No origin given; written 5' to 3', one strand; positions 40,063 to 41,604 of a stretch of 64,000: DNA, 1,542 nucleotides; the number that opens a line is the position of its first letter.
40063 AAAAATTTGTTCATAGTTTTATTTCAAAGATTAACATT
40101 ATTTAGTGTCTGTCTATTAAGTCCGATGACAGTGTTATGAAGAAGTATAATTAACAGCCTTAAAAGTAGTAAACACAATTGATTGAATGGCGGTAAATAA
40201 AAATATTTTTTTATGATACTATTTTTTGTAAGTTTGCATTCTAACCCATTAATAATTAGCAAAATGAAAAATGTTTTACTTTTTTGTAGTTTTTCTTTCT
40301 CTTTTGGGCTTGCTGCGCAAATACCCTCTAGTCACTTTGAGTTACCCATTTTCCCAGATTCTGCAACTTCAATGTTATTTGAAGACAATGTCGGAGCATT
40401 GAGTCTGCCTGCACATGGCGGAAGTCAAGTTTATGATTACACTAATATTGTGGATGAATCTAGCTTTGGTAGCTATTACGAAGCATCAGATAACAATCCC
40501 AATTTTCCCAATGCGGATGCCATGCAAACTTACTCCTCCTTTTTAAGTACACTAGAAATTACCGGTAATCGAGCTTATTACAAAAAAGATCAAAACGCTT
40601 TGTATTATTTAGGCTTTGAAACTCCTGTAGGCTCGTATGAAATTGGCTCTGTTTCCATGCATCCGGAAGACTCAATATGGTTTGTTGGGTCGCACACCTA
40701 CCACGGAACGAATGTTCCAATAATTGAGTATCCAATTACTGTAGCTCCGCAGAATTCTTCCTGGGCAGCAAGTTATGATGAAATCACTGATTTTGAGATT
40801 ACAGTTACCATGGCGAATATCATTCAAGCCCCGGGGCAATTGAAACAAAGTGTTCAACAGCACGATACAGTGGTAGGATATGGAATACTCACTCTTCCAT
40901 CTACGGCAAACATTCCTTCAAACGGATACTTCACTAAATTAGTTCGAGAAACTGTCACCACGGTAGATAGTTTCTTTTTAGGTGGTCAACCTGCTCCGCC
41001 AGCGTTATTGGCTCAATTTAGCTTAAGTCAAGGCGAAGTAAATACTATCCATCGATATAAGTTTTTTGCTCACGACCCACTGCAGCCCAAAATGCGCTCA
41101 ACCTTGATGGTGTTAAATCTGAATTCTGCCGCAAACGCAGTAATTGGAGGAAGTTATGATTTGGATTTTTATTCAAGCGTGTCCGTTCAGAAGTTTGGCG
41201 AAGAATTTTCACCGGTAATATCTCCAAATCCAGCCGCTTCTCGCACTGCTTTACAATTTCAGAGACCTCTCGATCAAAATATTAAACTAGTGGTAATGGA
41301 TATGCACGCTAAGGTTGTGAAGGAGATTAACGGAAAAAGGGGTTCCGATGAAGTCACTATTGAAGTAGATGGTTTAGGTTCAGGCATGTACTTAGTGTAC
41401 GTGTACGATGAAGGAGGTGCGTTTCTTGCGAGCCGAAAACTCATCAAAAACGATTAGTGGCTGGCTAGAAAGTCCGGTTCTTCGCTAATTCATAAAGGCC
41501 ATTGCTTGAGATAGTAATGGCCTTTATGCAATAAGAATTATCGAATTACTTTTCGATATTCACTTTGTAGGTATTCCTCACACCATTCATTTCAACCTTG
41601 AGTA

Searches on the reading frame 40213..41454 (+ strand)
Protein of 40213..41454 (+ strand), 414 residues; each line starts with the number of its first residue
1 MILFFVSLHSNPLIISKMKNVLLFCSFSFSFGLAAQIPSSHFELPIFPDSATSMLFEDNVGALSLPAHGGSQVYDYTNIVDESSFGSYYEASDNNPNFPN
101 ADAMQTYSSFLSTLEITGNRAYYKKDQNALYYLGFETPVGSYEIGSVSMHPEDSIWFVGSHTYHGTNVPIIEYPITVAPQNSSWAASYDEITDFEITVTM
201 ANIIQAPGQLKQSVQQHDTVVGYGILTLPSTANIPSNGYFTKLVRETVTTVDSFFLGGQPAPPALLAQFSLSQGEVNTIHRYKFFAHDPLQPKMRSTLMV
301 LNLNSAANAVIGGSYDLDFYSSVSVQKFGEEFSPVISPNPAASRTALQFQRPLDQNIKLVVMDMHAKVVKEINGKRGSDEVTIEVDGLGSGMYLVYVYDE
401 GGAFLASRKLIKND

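Call 28: find_encoding_contigs(protein=window:40213-41454:+, flank=1500, max_places=10)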
Protein window:40213-41454:+ (414 aa): 3 contigs read that carry it; 1 place shown.
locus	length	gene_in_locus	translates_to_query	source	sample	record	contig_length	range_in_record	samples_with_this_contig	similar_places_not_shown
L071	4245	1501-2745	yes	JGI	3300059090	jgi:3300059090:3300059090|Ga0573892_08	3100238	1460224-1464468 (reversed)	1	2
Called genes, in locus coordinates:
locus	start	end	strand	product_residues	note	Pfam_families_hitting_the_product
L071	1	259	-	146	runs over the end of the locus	PF06146:PsiE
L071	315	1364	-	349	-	PF02275:CBAH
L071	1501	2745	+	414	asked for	PF18962:Por_Secre_tail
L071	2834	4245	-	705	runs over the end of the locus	PF18962:Por_Secre_tail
